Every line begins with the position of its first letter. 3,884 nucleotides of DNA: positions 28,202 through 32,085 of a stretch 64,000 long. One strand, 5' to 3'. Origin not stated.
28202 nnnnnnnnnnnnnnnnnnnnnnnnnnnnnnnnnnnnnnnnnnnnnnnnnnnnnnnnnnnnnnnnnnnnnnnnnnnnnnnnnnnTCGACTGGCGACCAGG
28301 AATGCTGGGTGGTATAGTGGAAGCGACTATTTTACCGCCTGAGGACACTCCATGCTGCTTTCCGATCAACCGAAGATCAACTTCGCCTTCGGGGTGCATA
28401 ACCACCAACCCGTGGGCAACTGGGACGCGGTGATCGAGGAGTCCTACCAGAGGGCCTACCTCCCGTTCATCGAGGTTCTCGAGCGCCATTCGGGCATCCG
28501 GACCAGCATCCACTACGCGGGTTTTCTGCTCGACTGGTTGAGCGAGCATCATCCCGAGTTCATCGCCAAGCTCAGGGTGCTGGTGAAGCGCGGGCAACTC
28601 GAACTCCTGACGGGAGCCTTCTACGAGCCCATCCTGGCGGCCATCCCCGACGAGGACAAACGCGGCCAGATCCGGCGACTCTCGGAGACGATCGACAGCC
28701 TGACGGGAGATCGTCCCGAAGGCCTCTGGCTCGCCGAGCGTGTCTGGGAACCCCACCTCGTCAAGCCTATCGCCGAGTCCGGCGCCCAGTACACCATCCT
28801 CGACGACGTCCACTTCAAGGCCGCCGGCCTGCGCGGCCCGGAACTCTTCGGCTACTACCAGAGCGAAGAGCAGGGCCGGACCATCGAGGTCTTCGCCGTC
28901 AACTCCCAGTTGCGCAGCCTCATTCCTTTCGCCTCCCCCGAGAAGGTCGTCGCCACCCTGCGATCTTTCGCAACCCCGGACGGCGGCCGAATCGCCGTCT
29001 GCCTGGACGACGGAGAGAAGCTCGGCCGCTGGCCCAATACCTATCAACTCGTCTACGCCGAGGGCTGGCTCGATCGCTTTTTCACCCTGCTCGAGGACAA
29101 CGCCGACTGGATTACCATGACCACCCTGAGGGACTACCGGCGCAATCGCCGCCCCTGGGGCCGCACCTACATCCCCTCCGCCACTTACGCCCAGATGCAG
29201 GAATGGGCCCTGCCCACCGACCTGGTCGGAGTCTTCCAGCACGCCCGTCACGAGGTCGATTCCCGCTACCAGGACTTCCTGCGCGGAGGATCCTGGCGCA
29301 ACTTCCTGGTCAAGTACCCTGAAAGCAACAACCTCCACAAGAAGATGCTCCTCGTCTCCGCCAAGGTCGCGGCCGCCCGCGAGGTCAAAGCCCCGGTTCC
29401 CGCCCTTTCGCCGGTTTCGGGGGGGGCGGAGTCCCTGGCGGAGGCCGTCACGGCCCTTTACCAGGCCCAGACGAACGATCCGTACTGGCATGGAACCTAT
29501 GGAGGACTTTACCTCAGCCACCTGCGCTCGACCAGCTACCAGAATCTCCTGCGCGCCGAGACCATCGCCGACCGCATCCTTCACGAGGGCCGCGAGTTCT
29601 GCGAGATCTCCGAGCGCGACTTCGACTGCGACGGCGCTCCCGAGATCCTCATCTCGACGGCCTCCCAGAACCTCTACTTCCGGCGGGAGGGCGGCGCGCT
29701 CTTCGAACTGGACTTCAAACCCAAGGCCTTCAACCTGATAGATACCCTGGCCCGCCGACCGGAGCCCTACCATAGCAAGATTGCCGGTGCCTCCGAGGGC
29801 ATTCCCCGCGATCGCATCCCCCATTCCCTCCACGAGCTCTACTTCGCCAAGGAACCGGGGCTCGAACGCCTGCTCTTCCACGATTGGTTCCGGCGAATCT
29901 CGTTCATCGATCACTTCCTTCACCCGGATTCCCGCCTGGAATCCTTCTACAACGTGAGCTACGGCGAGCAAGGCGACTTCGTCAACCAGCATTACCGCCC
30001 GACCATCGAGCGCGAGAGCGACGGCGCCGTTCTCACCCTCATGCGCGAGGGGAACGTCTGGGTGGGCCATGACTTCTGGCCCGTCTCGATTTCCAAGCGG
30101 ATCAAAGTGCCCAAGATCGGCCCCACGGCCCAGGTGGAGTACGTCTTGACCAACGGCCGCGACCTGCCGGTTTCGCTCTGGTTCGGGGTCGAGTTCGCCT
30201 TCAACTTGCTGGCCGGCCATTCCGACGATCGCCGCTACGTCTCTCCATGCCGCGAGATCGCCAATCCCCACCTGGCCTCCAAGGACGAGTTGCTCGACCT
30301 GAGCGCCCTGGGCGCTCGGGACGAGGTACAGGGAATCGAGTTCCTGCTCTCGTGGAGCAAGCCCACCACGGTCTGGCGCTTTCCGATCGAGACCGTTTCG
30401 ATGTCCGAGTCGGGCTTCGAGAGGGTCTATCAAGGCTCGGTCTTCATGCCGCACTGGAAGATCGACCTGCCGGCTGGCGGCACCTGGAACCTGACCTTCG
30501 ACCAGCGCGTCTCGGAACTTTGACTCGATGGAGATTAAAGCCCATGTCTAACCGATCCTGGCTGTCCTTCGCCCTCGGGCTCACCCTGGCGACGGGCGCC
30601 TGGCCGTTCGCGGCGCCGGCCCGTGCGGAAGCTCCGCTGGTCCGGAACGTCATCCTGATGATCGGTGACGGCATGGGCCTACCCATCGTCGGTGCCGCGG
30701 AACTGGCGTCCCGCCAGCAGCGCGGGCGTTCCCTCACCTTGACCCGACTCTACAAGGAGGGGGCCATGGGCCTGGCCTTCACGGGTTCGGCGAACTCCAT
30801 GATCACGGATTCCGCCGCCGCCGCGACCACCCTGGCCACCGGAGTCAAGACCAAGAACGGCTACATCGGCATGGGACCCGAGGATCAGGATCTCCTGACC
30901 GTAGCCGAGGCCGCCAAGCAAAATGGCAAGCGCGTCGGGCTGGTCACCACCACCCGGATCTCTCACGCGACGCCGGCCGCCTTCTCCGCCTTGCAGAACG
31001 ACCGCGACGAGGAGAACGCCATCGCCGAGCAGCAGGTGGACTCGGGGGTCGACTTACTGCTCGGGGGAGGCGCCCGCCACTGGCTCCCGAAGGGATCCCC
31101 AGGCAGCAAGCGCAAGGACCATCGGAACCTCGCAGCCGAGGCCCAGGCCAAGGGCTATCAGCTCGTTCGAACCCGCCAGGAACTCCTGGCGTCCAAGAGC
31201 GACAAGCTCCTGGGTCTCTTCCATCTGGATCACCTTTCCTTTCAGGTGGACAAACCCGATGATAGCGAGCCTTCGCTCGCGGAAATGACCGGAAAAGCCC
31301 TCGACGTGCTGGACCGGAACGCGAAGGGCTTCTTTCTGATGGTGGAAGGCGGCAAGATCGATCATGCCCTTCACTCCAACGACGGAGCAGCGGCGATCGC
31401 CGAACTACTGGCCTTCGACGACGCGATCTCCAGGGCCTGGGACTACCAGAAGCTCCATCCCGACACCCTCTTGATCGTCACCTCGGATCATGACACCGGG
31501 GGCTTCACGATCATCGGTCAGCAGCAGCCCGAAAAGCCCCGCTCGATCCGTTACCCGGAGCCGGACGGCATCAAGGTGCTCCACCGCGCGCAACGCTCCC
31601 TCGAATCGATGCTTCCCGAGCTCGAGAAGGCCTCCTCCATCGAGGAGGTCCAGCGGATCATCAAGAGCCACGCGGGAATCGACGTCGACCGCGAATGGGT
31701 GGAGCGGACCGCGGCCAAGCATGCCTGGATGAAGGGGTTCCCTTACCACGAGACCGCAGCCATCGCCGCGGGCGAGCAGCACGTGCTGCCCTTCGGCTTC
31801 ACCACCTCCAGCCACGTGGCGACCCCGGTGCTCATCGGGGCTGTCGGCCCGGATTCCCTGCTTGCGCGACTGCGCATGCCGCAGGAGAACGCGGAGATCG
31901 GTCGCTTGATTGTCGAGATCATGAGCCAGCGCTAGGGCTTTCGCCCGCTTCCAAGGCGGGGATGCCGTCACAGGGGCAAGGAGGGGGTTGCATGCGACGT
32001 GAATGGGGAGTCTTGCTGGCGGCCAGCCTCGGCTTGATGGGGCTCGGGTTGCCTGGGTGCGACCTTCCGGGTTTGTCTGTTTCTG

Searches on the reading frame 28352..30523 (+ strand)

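Call 10: search_protein_families(library=pfam, proteins=[window:28352-30523:+], max_evalue=0.001)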
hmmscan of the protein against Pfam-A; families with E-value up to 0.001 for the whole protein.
window:28352-30523:+ (723 aa): 3 families
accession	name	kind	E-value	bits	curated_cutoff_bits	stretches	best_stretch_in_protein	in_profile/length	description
PF09095.17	AmyA-gluTrfs_C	-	9.5e-68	229.3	22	1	423-716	1-284/284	Alpha-amylase/4-alpha-glucanotransferase, C-terminal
PF03065.20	Glyco_hydro_57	-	1.5e-45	156.2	21.2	1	12-271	1-287/291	Glycosyl hydrolase family 57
PF09094.16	AmyA-A_glucT_m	-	9.3e-27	93.7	27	1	313-405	1-79/80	Alpha-amylase/4-alpha-glucanotransferase, middle domain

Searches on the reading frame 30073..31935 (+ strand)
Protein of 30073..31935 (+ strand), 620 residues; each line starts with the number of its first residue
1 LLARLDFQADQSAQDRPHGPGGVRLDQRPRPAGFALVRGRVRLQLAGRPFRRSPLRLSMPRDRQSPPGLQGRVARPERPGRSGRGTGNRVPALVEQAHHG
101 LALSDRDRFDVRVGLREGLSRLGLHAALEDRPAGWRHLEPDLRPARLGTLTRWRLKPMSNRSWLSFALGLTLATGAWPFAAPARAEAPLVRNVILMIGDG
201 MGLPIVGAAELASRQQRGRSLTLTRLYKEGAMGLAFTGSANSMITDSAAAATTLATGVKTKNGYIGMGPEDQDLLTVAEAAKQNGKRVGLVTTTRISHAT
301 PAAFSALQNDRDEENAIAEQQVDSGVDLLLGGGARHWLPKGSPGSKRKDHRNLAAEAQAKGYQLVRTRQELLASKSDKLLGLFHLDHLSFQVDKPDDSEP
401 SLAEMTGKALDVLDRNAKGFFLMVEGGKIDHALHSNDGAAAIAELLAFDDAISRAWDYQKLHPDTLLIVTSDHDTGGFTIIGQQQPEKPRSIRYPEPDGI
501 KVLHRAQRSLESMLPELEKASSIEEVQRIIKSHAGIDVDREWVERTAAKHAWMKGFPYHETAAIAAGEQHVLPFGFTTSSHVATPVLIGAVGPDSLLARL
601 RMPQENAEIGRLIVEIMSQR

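Call 53: search_protein_families(library=pfam, proteins=[window:30073-31935:+], max_evalue=0.0001)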
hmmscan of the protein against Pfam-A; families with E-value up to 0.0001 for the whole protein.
window:30073-31935:+ (620 aa): 1 family
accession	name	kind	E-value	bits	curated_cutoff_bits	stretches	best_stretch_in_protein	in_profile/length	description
PF00245.25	Alk_phosphatase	-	1.8e-88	297.7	24.4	1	191-487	2-329/423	Alkaline phosphatase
